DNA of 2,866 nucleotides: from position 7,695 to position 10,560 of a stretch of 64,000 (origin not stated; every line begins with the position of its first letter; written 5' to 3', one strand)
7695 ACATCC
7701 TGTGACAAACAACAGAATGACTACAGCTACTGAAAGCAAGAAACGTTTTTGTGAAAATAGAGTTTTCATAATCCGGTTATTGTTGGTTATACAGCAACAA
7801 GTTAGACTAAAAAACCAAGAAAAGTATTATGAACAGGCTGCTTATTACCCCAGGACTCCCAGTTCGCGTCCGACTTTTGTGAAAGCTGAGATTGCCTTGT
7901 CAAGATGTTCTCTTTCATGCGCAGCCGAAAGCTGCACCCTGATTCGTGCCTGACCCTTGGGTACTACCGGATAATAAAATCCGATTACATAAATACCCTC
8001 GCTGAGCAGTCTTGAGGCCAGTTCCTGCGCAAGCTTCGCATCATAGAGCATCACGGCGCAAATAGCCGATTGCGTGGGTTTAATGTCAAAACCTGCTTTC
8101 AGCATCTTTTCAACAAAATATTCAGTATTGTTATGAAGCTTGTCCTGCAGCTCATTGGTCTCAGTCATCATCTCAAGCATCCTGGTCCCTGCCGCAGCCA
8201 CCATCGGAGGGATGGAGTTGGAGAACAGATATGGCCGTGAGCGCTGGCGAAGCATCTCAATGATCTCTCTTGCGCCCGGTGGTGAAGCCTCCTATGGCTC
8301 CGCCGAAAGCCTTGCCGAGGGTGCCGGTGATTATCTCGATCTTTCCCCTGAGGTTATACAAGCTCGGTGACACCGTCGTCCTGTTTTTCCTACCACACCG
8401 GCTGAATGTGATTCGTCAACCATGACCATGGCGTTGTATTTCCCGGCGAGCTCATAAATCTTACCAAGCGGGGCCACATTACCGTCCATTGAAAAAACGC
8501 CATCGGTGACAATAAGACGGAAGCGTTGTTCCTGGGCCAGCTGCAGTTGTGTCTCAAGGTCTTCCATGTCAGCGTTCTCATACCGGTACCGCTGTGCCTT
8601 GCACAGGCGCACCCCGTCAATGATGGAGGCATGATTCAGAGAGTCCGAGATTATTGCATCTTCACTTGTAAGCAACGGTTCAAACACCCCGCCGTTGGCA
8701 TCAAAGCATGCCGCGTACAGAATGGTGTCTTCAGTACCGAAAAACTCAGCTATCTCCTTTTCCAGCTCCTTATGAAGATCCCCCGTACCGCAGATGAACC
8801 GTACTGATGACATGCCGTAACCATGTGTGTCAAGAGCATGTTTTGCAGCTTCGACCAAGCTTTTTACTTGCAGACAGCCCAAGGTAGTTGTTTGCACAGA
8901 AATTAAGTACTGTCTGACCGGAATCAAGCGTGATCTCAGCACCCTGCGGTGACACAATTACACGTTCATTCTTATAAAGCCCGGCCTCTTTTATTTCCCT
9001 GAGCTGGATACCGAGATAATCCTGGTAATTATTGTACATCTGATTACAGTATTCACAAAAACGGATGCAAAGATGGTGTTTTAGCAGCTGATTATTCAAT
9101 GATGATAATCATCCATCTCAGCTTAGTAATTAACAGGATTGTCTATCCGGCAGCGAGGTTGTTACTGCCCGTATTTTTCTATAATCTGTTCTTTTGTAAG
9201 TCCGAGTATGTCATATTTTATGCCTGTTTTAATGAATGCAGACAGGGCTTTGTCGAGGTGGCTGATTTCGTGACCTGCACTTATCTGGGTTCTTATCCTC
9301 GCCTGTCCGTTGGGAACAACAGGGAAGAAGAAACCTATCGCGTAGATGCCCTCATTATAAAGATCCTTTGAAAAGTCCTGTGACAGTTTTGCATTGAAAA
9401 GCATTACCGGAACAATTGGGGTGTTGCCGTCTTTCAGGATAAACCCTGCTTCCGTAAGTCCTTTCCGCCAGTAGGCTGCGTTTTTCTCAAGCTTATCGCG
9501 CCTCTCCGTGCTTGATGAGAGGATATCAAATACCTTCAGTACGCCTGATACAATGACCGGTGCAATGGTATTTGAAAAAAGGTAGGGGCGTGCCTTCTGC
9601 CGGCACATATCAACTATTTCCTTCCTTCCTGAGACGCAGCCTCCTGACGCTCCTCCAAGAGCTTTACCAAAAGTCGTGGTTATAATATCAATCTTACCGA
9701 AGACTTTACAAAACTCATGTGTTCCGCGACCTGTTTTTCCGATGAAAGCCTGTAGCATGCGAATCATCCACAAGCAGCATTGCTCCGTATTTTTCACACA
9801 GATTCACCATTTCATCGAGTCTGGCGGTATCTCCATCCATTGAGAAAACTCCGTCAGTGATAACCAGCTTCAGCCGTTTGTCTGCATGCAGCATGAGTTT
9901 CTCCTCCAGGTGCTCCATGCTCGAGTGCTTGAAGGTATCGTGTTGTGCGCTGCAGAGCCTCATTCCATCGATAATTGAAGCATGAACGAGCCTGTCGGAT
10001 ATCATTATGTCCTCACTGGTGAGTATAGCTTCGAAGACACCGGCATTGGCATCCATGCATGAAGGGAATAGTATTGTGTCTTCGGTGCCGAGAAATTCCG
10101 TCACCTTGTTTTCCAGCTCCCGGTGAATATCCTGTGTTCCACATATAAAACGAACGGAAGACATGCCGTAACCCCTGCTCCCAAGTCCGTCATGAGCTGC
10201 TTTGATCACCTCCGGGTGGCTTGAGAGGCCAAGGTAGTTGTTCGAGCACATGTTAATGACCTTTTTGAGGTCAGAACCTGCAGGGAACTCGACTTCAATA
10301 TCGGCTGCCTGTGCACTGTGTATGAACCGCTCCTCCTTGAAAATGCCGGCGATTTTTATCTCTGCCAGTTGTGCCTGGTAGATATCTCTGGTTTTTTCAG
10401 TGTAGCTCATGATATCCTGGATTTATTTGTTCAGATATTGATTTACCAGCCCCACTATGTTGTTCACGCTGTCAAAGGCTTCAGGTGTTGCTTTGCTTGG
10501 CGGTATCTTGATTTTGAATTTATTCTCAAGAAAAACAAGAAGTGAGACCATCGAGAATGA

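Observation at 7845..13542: The tdh-kbl operon is expanded by an AcsA-like ligase, a carrier protein and a second Kbl-like alpha-oxoamine synthase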

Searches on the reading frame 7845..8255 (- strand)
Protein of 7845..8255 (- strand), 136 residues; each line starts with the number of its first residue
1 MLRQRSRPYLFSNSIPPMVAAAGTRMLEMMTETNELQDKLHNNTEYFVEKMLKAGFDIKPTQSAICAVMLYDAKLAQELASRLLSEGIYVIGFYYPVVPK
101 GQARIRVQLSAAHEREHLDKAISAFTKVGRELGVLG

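Call 3: search_protein_families(library=ncbifam, proteins=[window:7845-8255:-], max_evalue=0.001)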
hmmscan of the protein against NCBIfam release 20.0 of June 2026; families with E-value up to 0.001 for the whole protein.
window:7845-8255:- (136 aa): 10 families
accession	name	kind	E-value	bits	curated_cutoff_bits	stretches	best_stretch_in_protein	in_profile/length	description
TIGR01822.1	2am3keto_CoA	equivalog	2.1e-64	217.9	493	1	1-135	259-393/393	glycine C-acetyltransferase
NF005394.0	PRK06939.1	equivalog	2e-55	188.1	460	1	1-134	263-396/397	glycine C-acetyltransferase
TIGR01825.1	gly_Cac_T_rel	subfamily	4e-40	137.7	535.4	1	2-135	252-385/385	BioF/Kbl family PLP-dependent acyltransferase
NF047599.1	SerpalmtaseBetaP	equivalog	2.3e-28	99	500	1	1-133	262-394/394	serine palmitoyltransferase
TIGR00858.1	bioF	equivalog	9.4e-27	93.7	426.45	1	1-125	240-364/365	8-amino-7-oxononanoate synthase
NF047600.1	SerpalmtaseCFB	equivalog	6.5e-22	77.7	640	1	2-133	262-393/395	serine palmitoyltransferase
NF047603.1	SerpalmtaseAlphaP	equivalog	4.1e-19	68.5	670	1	2-135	264-399/399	serine palmitoyltransferase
TIGR01821.1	5aminolev_synth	equivalog_domain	2.8e-18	66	338.55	1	2-133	266-398/402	5-aminolevulinate synthase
NF005697.0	PRK07505.1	subfamily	1.6e-17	63.3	342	1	5-131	276-401/405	hypothetical protein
NF005526.0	PRK07179.1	equivalog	4.9e-11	41.8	428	1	2-128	270-395/407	alpha-hydroxyketone-type quorum-sensing autoinducer synthase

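Call 4: search_protein_families(library=pfam, proteins=[window:7845-8255:-], max_evalue=0.001)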
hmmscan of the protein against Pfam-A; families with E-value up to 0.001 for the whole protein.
window:7845-8255:- (136 aa): 1 family
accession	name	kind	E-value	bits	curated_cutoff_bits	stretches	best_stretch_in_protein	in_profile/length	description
PF00155.27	Aminotran_1_2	-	1.8e-18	67.3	19.7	1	2-125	241-361/361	Aminotransferase class I and II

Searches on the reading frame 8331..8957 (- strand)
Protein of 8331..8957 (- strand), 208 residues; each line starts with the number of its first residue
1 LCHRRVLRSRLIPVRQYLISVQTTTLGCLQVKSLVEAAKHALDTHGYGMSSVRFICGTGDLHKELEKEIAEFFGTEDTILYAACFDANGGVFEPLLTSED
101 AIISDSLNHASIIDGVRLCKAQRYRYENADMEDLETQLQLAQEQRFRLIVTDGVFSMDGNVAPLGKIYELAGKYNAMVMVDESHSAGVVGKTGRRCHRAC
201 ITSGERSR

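Call 3: search_protein_families(library=ncbifam, proteins=[window:8331-8957:-], max_evalue=0.001)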
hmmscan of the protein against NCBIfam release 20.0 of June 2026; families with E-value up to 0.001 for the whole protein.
window:8331-8957:- (208 aa): 14 families
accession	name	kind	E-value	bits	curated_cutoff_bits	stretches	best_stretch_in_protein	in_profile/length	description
TIGR01822.1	2am3keto_CoA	equivalog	5.3e-88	295.6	493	1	26-199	49-224/393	glycine C-acetyltransferase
NF005394.0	PRK06939.1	equivalog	5.5e-86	288.8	460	1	26-200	53-229/397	glycine C-acetyltransferase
TIGR01825.1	gly_Cac_T_rel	subfamily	9.4e-61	205.6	535.4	1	24-194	42-212/385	BioF/Kbl family PLP-dependent acyltransferase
TIGR00858.1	bioF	equivalog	3.1e-56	190.7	426.45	1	26-198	32-204/365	8-amino-7-oxononanoate synthase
NF047600.1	SerpalmtaseCFB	equivalog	6.6e-53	179.8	640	1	22-194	50-222/395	serine palmitoyltransferase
NF047599.1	SerpalmtaseBetaP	equivalog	6e-42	143.7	500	1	24-196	52-225/394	serine palmitoyltransferase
TIGR01821.1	5aminolev_synth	equivalog_domain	1.4e-38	132.8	338.55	1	26-193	56-225/402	5-aminolevulinate synthase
NF047603.1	SerpalmtaseAlphaP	equivalog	5.9e-37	127.3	670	1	34-196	64-226/399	serine palmitoyltransferase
NF005526.0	PRK07179.1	equivalog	3.7e-25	88.3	428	1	29-194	68-230/407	alpha-hydroxyketone-type quorum-sensing autoinducer synthase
NF004608.1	PRK05937.1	equivalog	1e-23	83.7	399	1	47-197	41-194/366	8-amino-7-oxononanoate synthase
NF005697.0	PRK07505.1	subfamily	1.2e-17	63.6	342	1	21-194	54-230/405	hypothetical protein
TIGR01977.1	am_tr_V_EF2568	hypoth_equivalog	2.2e-05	23.7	377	1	34-189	16-181/376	cysteine desulfurase family protein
NF000586.1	PRK00011.1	subfamily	7.9e-05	21.6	335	1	86-190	89-199/404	serine hydroxymethyltransferase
TIGR03588.1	PseC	equivalog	0.00023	20.2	423.5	1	127-189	104-163/380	UDP-4-amino-4,6-dideoxy-N-acetyl-beta-L-altrosamine transaminase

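Call 4: search_protein_families(library=pfam, proteins=[window:8331-8957:-], max_evalue=0.001)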
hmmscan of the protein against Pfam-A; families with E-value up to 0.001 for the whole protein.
window:8331-8957:- (208 aa): 2 families
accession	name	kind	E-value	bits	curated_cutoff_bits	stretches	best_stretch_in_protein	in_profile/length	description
PF00155.27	Aminotran_1_2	-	3.5e-31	109.1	19.7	1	31-191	19-195/361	Aminotransferase class I and II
PF00266.25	Aminotran_5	-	0.00023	20.7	21.5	1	58-186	41-180/371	Aminotransferase class-V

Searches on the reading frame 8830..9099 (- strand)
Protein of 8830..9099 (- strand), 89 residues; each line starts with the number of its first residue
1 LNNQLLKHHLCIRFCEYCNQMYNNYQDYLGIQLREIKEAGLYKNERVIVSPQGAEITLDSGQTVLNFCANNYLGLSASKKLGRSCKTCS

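Call 3: search_protein_families(library=ncbifam, proteins=[window:8830-9099:-], max_evalue=0.001)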
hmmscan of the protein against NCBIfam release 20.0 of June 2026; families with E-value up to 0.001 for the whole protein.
window:8830-9099:- (89 aa): 5 families
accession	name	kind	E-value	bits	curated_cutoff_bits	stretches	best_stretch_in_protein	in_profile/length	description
TIGR01822.1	2am3keto_CoA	equivalog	9.6e-18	64.3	493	1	27-81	3-57/393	glycine C-acetyltransferase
NF005394.0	PRK06939.1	equivalog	1.5e-17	63.5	460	1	21-86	1-66/397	glycine C-acetyltransferase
TIGR01825.1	gly_Cac_T_rel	subfamily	1.8e-09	36.7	535.4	1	32-84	4-55/385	BioF/Kbl family PLP-dependent acyltransferase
NF047600.1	SerpalmtaseCFB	equivalog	2.3e-06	26.5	640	1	33-84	15-65/395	serine palmitoyltransferase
TIGR00858.1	bioF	equivalog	3.6e-05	22.7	426.45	1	42-85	2-44/365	8-amino-7-oxononanoate synthase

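Call 4: search_protein_families(library=pfam, proteins=[window:8830-9099:-], max_evalue=0.001)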
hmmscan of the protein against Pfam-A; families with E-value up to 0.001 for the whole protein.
window:8830-9099:- (89 aa): 0 families

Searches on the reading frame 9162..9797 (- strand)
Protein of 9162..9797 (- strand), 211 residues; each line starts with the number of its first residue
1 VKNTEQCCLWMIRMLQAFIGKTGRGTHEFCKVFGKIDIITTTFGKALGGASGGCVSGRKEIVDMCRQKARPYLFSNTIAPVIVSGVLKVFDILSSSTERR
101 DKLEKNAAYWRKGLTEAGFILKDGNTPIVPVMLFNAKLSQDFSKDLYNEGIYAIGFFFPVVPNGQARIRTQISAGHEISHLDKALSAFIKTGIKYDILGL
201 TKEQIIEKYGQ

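Call 3: search_protein_families(library=ncbifam, proteins=[window:9162-9797:-], max_evalue=0.001)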
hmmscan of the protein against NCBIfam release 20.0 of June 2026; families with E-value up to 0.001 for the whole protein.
window:9162-9797:- (211 aa): 11 families
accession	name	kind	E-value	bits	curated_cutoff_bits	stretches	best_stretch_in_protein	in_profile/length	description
NF005394.0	PRK06939.1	equivalog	4.9e-73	246.1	460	1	17-196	216-395/397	glycine C-acetyltransferase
TIGR01822.1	2am3keto_CoA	equivalog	6e-73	246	493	1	17-197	212-392/393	glycine C-acetyltransferase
TIGR01825.1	gly_Cac_T_rel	subfamily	3.5e-45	154.3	535.4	1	18-197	206-384/385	BioF/Kbl family PLP-dependent acyltransferase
TIGR00858.1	bioF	equivalog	8.1e-37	126.8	426.45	1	19-187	195-363/365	8-amino-7-oxononanoate synthase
NF047599.1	SerpalmtaseBetaP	equivalog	2.2e-32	112.2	500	1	18-192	217-390/394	serine palmitoyltransferase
NF047600.1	SerpalmtaseCFB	equivalog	6.9e-30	104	640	1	18-191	216-388/395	serine palmitoyltransferase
TIGR01821.1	5aminolev_synth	equivalog_domain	3.9e-26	91.8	338.55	1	19-189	221-391/402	5-aminolevulinate synthase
NF047603.1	SerpalmtaseAlphaP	equivalog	2.5e-20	72.5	670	1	17-192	217-393/399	serine palmitoyltransferase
NF005526.0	PRK07179.1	equivalog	9.2e-19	67.3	428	1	20-187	226-391/407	alpha-hydroxyketone-type quorum-sensing autoinducer synthase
NF005697.0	PRK07505.1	subfamily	3.6e-17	62.1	342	1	19-183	225-390/405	hypothetical protein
TIGR03576.1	pyridox_MJ0158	hypoth_equivalog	0.00048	19.4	304.45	1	36-124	195-287/346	TIGR03576 family pyridoxal phosphate-dependent enzyme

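Call 4: search_protein_families(library=pfam, proteins=[window:9162-9797:-], max_evalue=0.001)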
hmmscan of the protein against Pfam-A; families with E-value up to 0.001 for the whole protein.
window:9162-9797:- (211 aa): 1 family
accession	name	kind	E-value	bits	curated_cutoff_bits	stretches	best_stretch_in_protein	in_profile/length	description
PF00155.27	Aminotran_1_2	-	6.5e-22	78.6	19.7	1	34-187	207-360/361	Aminotransferase class I and II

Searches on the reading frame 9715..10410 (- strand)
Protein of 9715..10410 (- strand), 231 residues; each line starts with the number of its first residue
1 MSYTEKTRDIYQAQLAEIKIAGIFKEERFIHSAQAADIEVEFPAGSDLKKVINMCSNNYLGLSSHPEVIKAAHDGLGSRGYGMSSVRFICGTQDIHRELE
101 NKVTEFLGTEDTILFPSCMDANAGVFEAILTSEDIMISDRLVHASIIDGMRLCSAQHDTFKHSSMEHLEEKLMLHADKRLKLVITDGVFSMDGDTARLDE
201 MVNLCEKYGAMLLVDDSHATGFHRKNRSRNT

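Call 3: search_protein_families(library=ncbifam, proteins=[window:9715-10410:-], max_evalue=0.001)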
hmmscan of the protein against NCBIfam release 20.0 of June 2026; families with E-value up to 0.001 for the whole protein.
window:9715-10410:- (231 aa): 14 families
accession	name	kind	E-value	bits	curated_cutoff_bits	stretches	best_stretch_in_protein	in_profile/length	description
NF005394.0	PRK06939.1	equivalog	5e-89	298.8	460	1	6-223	4-218/397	glycine C-acetyltransferase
TIGR01822.1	2am3keto_CoA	equivalog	9e-89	298.1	493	1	8-223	2-214/393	glycine C-acetyltransferase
TIGR01825.1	gly_Cac_T_rel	subfamily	7.1e-66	222.4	535.4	1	13-222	3-206/385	BioF/Kbl family PLP-dependent acyltransferase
TIGR00858.1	bioF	equivalog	1.3e-63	215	426.45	1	46-222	18-194/365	8-amino-7-oxononanoate synthase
NF047600.1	SerpalmtaseCFB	equivalog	8.7e-55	186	640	1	14-222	14-216/395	serine palmitoyltransferase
NF047599.1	SerpalmtaseBetaP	equivalog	2.3e-42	145.1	500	1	48-222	42-217/394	serine palmitoyltransferase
TIGR01821.1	5aminolev_synth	equivalog_domain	1.4e-41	142.7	338.55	1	41-223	32-221/402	5-aminolevulinate synthase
NF047603.1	SerpalmtaseAlphaP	equivalog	1.5e-40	139.1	670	1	49-226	45-222/399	serine palmitoyltransferase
NF005526.0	PRK07179.1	equivalog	1.8e-30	105.8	428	1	50-225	55-227/407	alpha-hydroxyketone-type quorum-sensing autoinducer synthase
NF004608.1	PRK05937.1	equivalog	7.7e-26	90.7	399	1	79-223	39-185/366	8-amino-7-oxononanoate synthase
NF005697.0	PRK07505.1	subfamily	8.8e-22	77.3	342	1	46-220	45-222/405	hypothetical protein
TIGR03588.1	PseC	equivalog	5.3e-05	22.3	423.5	1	164-226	107-166/380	UDP-4-amino-4,6-dideoxy-N-acetyl-beta-L-altrosamine transaminase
NF004609.0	PRK05939.1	equivalog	0.00024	20.1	555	1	97-218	64-184/412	cystathionine gamma-synthase family protein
NF006347.0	PRK08574.1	equivalog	0.00024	19.9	477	1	96-220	55-178/385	cystathionine gamma-synthase family protein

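Call 4: search_protein_families(library=pfam, proteins=[window:9715-10410:-], max_evalue=0.001)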
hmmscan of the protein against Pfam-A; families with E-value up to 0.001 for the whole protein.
window:9715-10410:- (231 aa): 2 families
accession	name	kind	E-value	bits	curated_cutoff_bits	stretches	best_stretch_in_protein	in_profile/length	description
PF00155.27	Aminotran_1_2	-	2.1e-30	106.6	19.7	1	49-223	1-193/361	Aminotransferase class I and II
PF00266.25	Aminotran_5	-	0.00039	19.9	21.5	1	92-220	41-180/371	Aminotransferase class-V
